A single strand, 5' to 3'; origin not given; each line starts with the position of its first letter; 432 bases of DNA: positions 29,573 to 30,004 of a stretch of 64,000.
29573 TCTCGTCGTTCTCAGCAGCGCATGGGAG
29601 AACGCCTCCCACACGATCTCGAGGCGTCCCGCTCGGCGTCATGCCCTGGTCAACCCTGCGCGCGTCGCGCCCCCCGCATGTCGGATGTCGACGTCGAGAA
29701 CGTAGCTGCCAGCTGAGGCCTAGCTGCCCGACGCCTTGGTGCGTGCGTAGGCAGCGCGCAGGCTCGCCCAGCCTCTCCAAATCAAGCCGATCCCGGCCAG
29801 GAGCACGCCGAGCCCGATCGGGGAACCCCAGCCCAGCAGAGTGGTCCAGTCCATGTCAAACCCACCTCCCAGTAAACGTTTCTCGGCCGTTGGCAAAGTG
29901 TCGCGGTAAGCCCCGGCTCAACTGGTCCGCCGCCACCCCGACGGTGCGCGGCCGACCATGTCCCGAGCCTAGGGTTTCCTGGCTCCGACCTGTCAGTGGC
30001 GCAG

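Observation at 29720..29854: Unlisted 44-aa membrane peptide as probable target of the DesK/DesR-like system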

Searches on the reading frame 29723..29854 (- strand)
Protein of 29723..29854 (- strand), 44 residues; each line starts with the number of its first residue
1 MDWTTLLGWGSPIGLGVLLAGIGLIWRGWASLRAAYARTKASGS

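Call 5: search_protein_families(library=pfam, proteins=[window:29723-29854:-], max_evalue=0.01)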
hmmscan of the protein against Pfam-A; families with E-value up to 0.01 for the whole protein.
seq(44 aa): 0 families

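Call 6: find_homologous_proteins(query=window:29723-29854:-, max_evalue=10)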
Query seq(44 aa) (44 aa): 3 proteins with E <= 10 among 3 candidates.
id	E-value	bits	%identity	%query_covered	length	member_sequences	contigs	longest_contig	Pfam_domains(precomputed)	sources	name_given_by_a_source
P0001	7.7e-19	83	98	100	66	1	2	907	-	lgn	-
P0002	9.3e-19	83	95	100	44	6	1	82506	-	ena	-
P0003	3.4e-16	75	88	98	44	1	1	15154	-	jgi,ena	-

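Call 9: find_encoding_contigs(protein=P0002, flank=6000, max_places=4)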
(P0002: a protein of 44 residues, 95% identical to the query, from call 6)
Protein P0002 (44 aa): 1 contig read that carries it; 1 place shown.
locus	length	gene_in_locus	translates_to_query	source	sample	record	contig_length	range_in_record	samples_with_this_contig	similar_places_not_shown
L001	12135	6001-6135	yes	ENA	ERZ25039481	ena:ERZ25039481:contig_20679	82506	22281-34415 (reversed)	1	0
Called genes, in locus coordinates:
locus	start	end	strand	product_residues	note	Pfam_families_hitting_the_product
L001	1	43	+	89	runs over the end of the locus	-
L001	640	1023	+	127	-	-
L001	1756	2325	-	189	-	-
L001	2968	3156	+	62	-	-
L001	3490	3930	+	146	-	PF02797:Chal_sti_synt_C, PF08541:ACP_syn_III_C (weak)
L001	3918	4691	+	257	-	PF04140:ICMT, PF04191:PEMT (weak)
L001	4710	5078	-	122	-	-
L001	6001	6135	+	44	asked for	-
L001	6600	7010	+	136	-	PF02518:HATPase_c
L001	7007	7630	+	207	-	PF00072:Response_reg, PF00196:GerE, PF08281:Sigma70_r4_2 (weak)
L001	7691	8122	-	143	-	PF01590:GAF, PF13185:GAF_2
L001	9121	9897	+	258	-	PF00415:RCC1, PF25390:WD40_RLD, PF00415:RCC1 (weak), PF25390:WD40_RLD, PF13540:RCC1_2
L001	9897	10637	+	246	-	PF25390:WD40_RLD, PF13540:RCC1_2 (weak), PF00415:RCC1, PF13540:RCC1_2 (weak), PF25390:WD40_RLD, PF00415:RCC1 (weak)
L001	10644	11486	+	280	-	-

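Call 10: find_encoding_contigs(protein=P0003, flank=6000, max_places=4)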
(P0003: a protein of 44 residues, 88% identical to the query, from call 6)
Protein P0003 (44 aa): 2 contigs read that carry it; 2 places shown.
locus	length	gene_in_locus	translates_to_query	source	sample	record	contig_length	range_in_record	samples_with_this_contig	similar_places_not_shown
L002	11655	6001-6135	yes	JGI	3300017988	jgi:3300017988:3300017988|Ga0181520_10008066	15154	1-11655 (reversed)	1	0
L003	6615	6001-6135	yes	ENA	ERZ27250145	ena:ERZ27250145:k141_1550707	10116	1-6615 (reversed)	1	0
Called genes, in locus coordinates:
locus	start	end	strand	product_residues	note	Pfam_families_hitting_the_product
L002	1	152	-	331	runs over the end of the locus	PF00672:HAMP, PF26769:HAMP_PhoQ (weak), PF00512:HisKA, PF13581:HATPase_c_2 (weak), PF02518:HATPase_c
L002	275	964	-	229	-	PF00072:Response_reg, PF00486:Trans_reg_C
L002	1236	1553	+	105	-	-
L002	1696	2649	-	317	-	PF01040:UbiA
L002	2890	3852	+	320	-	PF08392:FAE1_CUT1_RppA, PF00195:Chal_sti_synt_N, PF08545:ACP_syn_III (weak), PF02797:Chal_sti_synt_C, PF08541:ACP_syn_III_C (weak)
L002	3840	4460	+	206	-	PF04191:PEMT (weak), PF04140:ICMT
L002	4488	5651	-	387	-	PF01266:DAO (weak), PF01494:FAD_binding_3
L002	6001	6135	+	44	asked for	-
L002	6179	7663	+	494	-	PF07730:HisKA_3, PF02518:HATPase_c (weak)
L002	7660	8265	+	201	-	PF00072:Response_reg, PF00196:GerE, PF08281:Sigma70_r4_2 (weak)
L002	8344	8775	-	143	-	PF01590:GAF, PF13185:GAF_2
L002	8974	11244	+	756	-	PF25390:WD40_RLD, PF00415:RCC1, PF13540:RCC1_2, PF00415:RCC1, PF00415:RCC1, PF25390:WD40_RLD, PF00415:RCC1, PF25390:WD40_RLD, +5 more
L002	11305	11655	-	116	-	?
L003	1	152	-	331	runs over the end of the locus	PF00672:HAMP, PF26769:HAMP_PhoQ (weak), PF00512:HisKA, PF13581:HATPase_c_2 (weak), PF02518:HATPase_c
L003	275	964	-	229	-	PF00072:Response_reg, PF00486:Trans_reg_C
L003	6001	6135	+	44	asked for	-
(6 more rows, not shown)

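Call 38: search_protein_representatives(alignment_id=A5)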
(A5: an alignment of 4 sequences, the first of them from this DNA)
Query: 4 sequences, 44 profile positions. Proteins with E-value up to 0.001 (for the whole library): 9; up to 1e-10: 1; up to 1e-30: 0. The best 9 are listed.
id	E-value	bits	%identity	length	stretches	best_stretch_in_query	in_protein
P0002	4.8e-27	109.9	-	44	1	1-44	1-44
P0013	1.7e-07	47.3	-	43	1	1-25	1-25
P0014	2.3e-06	43.6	-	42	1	1-33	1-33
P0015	2.7e-06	43.4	-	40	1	2-28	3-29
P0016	1.7e-05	40.9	-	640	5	9-30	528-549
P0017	1.1e-04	38.3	-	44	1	1-33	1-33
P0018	1.8e-04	37.6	-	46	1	1-32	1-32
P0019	8.5e-04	35.4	-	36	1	7-31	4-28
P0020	9.0e-04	35.4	-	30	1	1-25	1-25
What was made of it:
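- Nine representatives at 50% clustering with E <= 1e-3 (call 38).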

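Call 41: find_homologous_proteins(query=A8, max_evalue=10)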
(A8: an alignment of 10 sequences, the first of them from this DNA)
Query A8 (10 sequences) (44 aa, profile of the alignment): 1351 proteins with E <= 10 among 2221 candidates; the best 120 are listed.
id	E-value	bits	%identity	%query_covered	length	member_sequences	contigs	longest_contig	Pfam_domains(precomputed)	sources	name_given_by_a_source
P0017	3.2e-18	83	55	45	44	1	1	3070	-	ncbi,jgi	ncbi:MAG TPA: hypothetical protein VGF75_06060 [Candidatus Saccharimonadales bacterium]|jgi:hypothet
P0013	2.9e-17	80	75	55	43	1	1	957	-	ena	-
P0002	4.6e-17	79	95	100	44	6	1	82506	-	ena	-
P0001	2.7e-16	77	98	100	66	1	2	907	-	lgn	-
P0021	4.4e-16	76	72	82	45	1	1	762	-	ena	-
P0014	6.7e-16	76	54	80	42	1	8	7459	-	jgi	jgi:hypothetical protein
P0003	7.4e-16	76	88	98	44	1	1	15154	-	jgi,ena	-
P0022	1.2e-15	75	54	89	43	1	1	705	-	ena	-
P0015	6.0e-15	73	64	64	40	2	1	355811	-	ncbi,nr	ncbi:MAG TPA: hypothetical protein VFT49_03870 [Candidatus Saccharimonadales bacterium]|nr:hypotheti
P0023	1.1e-14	72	59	73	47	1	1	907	-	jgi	jgi:hypothetical protein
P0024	2.6e-14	71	77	30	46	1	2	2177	-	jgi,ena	jgi:hypothetical protein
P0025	1.1e-13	69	85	30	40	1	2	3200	-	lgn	-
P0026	1.8e-13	68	77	30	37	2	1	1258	-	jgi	-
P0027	2.1e-13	68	62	66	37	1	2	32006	-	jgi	jgi:hypothetical protein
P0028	2.9e-13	67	47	86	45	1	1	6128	-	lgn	-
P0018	3.0e-13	67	61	64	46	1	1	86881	-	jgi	jgi:hypothetical protein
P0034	4.1e-11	60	66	80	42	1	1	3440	-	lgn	-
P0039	1.2e-10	59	70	91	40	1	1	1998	-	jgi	jgi:hypothetical protein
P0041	1.8e-10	58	61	52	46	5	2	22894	-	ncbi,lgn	-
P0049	3.3e-10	58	49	93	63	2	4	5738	-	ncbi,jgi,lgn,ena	-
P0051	3.7e-10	57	44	98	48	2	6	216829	-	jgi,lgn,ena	-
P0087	1.8e-9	55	41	100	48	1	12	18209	-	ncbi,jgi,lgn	-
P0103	2.7e-9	55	61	64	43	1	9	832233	-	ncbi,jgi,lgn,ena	jgi:hypothetical protein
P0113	4.2e-9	54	77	30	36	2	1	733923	-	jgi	-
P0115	4.3e-9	54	40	95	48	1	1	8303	-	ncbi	-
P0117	5.9e-9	54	44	93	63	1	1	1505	-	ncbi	-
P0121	7.5e-9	53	56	77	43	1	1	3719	-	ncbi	-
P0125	9.0e-9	53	61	52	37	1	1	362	-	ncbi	-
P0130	1.1e-8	53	41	93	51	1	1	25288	-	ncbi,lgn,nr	ncbi:MAG: hypothetical protein JXA46_17180 [Dehalococcoidales bacterium]|nr:hypothetical protein [De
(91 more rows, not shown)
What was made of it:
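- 29720..29854 (-): Gene for a 44-aa single-helix membrane protein of the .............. family. Predicted topology is N-terminus outside, C-terminus inside. Homologs were found in calls 6, 38 and 41.
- On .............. small membrane protein family (defined here; no Pfam or NCBIfam model): Profile hits are significant (calls 38, 41).
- Checked: Homologs reach E down to 1e-18 against 5.8 billion proteins (call 41).
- At least 120 clusters with E <= 1.1e-8, all 36-69 aa (call 41). The peptide instead has highly significant homologs in an independent small-protein family (calls 38, 41).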

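Call 43: find_encoding_contigs(protein=P0015, flank=3500, max_places=2)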
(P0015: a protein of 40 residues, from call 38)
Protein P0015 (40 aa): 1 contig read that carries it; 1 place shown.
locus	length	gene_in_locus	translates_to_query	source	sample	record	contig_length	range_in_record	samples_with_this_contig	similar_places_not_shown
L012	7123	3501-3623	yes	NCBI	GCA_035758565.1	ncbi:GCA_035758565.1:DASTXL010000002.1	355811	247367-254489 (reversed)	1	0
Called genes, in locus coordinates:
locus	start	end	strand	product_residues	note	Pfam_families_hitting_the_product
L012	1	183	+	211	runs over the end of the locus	PF00730:HhH-GPD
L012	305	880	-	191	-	PF01300:Sua5_yciO_yrdC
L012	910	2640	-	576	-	PF26549:Tricorn_N (faint)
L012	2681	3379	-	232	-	PF00293:NUDIX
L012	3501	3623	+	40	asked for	-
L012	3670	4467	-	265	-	-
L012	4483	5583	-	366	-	PF14240:YHYH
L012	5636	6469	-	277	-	PF06966:DUF1295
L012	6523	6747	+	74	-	PF13376:OmdA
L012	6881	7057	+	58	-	-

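Call 44: find_encoding_contigs(protein=P0103, flank=3500, max_places=3)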
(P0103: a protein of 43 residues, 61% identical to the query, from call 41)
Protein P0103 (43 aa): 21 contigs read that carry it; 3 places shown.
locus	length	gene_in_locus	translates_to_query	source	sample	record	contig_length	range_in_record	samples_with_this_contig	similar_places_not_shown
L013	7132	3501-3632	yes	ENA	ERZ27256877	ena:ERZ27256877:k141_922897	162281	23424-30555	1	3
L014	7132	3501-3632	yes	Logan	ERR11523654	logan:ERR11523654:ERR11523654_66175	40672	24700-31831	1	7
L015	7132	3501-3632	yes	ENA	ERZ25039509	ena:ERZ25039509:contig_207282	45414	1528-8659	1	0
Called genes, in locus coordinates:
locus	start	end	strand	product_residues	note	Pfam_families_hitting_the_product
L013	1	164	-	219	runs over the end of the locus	PF06197:DUF998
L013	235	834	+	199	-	PF07884:VKOR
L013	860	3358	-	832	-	PF00690:Cation_ATPase_N, PF00122:E1-E2_ATPase, PF00702:Hydrolase, PF13246:Cation_ATPase, PF00689:Cation_ATPase_C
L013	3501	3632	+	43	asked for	-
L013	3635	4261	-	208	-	PF00072:Response_reg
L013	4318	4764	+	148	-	-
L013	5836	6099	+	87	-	-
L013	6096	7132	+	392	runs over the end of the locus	PF00989:PAS (weak), PF13426:PAS_9, PF00512:HisKA, PF02518:HATPase_c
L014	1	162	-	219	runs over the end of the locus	PF06197:DUF998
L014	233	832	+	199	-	PF07884:VKOR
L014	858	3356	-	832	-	PF00690:Cation_ATPase_N, PF00122:E1-E2_ATPase, PF00702:Hydrolase, PF13246:Cation_ATPase, PF00689:Cation_ATPase_C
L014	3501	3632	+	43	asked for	-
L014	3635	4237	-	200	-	PF00072:Response_reg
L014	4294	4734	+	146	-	-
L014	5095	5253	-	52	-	-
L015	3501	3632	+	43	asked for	-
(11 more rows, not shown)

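Call 45: find_encoding_contigs(protein=P0051, flank=3500, max_places=3)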
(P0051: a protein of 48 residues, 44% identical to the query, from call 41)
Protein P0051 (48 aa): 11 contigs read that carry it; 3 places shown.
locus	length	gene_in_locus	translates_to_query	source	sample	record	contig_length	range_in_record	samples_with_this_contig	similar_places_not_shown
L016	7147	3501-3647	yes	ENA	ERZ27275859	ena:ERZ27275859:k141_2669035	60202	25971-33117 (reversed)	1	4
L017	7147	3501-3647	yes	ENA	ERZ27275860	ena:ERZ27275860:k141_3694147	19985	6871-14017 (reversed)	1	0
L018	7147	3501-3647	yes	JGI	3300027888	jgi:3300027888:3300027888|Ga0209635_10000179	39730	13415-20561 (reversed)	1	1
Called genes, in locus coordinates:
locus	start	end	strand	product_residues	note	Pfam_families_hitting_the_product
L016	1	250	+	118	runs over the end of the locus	PF00355:Rieske, PF13806:Rieske_2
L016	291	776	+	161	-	PF02915:Rubrerythrin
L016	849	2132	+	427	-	PF00089:Trypsin, PF13365:Trypsin_2, PF00595:PDZ (weak), PF13180:PDZ_2, PF17820:PDZ_6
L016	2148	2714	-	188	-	PF04307:YdjM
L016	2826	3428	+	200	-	PF01121:CoaE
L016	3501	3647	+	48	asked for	-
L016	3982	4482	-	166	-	-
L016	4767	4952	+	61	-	-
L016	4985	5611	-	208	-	-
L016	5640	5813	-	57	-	-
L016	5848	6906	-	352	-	PF00483:NTP_transferase, PF12804:NTP_transf_3, PF00132:Hexapep (faint), PF25084:LbH_EIF2B, PF24894:Hexapep_GlmU (faint), PF25087:GMPPB_C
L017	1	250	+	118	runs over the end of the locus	PF00355:Rieske, PF13806:Rieske_2, PF22543:Rieske_4 (weak)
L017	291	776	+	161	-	PF02915:Rubrerythrin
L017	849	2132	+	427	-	PF00089:Trypsin, PF13365:Trypsin_2, PF00595:PDZ (weak), PF13180:PDZ_2, PF17820:PDZ_6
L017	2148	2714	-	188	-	PF04307:YdjM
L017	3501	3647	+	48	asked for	-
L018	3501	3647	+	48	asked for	-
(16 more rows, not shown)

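Call 54: find_encoding_contigs(protein=P0034, flank=3500, max_places=2)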
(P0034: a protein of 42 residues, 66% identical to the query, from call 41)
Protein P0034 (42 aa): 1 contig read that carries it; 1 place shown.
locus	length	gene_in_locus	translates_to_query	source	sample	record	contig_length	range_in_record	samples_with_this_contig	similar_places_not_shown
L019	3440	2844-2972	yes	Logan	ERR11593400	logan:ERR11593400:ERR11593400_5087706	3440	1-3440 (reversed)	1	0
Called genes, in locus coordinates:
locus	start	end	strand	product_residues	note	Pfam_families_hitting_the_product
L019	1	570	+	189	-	?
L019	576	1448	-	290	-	PF14067:LssY_C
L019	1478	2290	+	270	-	PF00730:HhH-GPD, PF00633:HHH (weak)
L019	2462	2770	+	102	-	-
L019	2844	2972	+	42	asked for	-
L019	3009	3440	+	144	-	?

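Call 55: find_encoding_contigs(protein=P0039, flank=3500, max_places=2)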
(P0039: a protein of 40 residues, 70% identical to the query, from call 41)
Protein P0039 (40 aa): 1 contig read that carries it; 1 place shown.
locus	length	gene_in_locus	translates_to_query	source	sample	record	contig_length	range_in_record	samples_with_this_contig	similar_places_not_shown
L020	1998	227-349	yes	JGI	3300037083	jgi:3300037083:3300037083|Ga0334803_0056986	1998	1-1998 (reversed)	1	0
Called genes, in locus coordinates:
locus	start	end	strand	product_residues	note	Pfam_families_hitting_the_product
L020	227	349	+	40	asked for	-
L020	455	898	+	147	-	-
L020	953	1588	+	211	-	-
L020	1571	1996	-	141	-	?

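Call 56: find_encoding_contigs(protein=P0113, flank=3500, max_places=2)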
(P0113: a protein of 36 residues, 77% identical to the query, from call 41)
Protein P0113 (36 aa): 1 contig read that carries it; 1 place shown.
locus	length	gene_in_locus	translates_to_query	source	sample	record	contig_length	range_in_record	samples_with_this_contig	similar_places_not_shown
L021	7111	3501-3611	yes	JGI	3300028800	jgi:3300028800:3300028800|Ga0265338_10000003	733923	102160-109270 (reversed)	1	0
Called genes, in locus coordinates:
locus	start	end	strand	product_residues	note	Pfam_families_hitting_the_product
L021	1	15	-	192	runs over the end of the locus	PF01300:Sua5_yciO_yrdC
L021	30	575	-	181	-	PF07884:VKOR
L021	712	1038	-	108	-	-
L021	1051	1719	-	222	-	PF02463:SMC_N (faint), PF00005:ABC_tran, PF13166:AAA_13 (faint), PF13304:AAA_21 (faint)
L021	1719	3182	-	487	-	PF12704:MacB_PCD (weak), PF02687:FtsX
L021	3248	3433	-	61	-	-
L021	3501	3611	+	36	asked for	-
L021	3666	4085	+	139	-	PF00903:Glyoxalase, PF06983:3-dmu-9_3-mt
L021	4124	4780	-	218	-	PF02581:TMP-TENI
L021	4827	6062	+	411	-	-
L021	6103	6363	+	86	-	PF12674:Zn_ribbon_2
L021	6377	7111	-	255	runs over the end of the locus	PF06966:DUF1295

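Call 57: search_protein_families(library=pfam, proteins=[L019:3009-3440:+, L019:2462-2770:+, L020:455-898:+, L020:953-1588:+, L020:1571-1996:-, L012:3670-4467:-, L016:3982-4482:-, L013:4318-4764:+], max_evalue=0.01)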
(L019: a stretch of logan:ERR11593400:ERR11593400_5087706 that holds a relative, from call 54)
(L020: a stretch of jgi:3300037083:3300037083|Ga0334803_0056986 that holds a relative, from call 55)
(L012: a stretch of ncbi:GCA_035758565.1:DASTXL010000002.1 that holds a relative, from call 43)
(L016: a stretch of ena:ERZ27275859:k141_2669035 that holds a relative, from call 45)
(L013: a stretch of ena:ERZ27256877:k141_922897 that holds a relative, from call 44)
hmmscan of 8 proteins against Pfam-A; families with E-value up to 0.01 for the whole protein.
L019:3009-3440:+ (144 aa): 1 family
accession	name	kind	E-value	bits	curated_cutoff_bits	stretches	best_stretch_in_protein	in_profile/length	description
PF01300.24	Sua5_yciO_yrdC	-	5e-34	117.8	25.1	1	10-142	3-140/178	Telomere recombination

L019:2462-2770:+ (102 aa): 0 families

L020:455-898:+ (147 aa): 0 families

L020:953-1588:+ (211 aa): 0 families

L020:1571-1996:- (141 aa): 2 families
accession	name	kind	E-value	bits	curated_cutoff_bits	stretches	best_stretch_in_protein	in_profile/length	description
PF00702.32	Hydrolase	-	9.1e-07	29.9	26.4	1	2-41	149-190/191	haloacid dehalogenase-like hydrolase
PF08282.18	Hydrolase_3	-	0.0094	16.1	20.9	0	19-63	200-243/255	haloacid dehalogenase-like hydrolase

L012:3670-4467:- (265 aa): 1 family
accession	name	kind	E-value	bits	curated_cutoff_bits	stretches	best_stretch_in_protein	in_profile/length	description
PF18933.6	PsbP_2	-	1.3e-05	25.7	27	1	63-126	22-84/184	PsbP-like protein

L016:3982-4482:- (166 aa): 0 families

L013:4318-4764:+ (148 aa): 0 families

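Call 58: search_protein_families(library=ncbifam, alignment_id=A8, max_evalue=1)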
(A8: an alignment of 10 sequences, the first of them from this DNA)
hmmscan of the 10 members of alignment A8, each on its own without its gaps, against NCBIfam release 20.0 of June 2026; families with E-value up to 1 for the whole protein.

A. member 1, seq(44 aa): 0 families

B. families by the number of members that match (of 10 scanned): 0 families

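Call 74: predict_structure(alignment_id=A10)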
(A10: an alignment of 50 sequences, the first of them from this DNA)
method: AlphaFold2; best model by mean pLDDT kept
length: 44 residues; sequences in the alignment: 50
mean_pLDDT: 81.7   pTM: 0.44
mean pLDDT of the five models: 81.7, 81.1, 80.5, 78.5, 78.3
residues with pLDDT >= 90: 18; 70-90: 13; 50-70: 12; < 50: 1
segments of 3 or more residues with pLDDT < 50: none
pLDDT, mean of each block of 10 residues (from residue 1): 66 87 96 86 62
secondary structure, 60 per line:
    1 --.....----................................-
elements in order: H3-7 H12-43
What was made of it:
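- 29720..29854 (-): AlphaFold2 gives a short helix at 3-7, a break at 8-11 and a helix at 12-43, with mean pLDDT 81.7 (call 74).
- On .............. small membrane protein family (defined here; no Pfam or NCBIfam model): AlphaFold2 gives a helix at 12-43 (call 74).
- On LiaF/VraT-type accessory proteins of HisKA_3 kinases: The peptide is 44 aa with one helix and no Pfam hit (calls 5, 74).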

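Call 79: list_cluster_members(proteins=[P0041, P0049, P0087, P0103, P0115, P0117, P0121, P0125, P0130, P0017])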
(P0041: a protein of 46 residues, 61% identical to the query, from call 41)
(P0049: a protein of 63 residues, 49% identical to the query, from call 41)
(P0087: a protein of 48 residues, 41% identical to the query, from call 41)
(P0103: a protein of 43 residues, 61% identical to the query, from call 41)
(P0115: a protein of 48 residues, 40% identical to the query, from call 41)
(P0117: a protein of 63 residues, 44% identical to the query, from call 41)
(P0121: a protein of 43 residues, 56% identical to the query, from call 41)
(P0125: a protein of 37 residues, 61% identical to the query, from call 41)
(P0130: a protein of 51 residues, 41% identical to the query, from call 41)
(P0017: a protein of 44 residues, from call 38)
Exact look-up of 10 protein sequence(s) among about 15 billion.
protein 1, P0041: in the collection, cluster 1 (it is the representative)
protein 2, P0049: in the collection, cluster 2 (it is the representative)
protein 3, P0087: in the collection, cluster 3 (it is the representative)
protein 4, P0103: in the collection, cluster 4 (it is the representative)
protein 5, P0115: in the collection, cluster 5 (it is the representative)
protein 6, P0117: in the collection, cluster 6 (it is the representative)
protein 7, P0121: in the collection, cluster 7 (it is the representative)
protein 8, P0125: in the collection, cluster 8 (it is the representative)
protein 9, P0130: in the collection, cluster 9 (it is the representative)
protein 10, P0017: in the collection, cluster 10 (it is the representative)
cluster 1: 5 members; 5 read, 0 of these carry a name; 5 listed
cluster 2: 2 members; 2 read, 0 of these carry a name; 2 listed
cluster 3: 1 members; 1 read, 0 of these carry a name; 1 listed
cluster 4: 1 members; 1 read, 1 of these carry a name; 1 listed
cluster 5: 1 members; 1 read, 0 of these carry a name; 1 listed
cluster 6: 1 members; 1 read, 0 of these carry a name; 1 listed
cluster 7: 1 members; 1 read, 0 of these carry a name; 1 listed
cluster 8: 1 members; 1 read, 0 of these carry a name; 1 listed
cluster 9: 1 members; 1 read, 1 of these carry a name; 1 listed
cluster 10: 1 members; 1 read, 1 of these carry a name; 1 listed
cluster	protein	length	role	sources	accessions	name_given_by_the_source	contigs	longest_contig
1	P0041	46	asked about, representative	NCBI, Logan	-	-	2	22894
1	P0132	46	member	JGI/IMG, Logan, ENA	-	-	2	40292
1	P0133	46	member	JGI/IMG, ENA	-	-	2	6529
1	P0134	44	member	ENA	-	-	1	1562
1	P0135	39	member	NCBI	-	-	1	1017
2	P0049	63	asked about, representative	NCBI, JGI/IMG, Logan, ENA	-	-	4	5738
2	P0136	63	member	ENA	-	-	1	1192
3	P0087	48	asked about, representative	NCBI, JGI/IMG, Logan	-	-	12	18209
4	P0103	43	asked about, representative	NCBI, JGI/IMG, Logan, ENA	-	hypothetical protein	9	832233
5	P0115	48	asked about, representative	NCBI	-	-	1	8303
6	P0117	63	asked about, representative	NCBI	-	-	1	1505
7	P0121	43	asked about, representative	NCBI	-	-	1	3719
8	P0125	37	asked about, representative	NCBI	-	-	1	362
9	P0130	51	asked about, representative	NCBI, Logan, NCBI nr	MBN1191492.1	MAG: hypothetical protein JXA46_17180 [Dehalococcoidales bacterium] | hypothetical protein [Dehalococcoidales bacterium]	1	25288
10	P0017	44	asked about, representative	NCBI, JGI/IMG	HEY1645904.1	MAG TPA: hypothetical protein VGF75_06060 [Candidatus Saccharimonadales bacterium] | hypothetical protein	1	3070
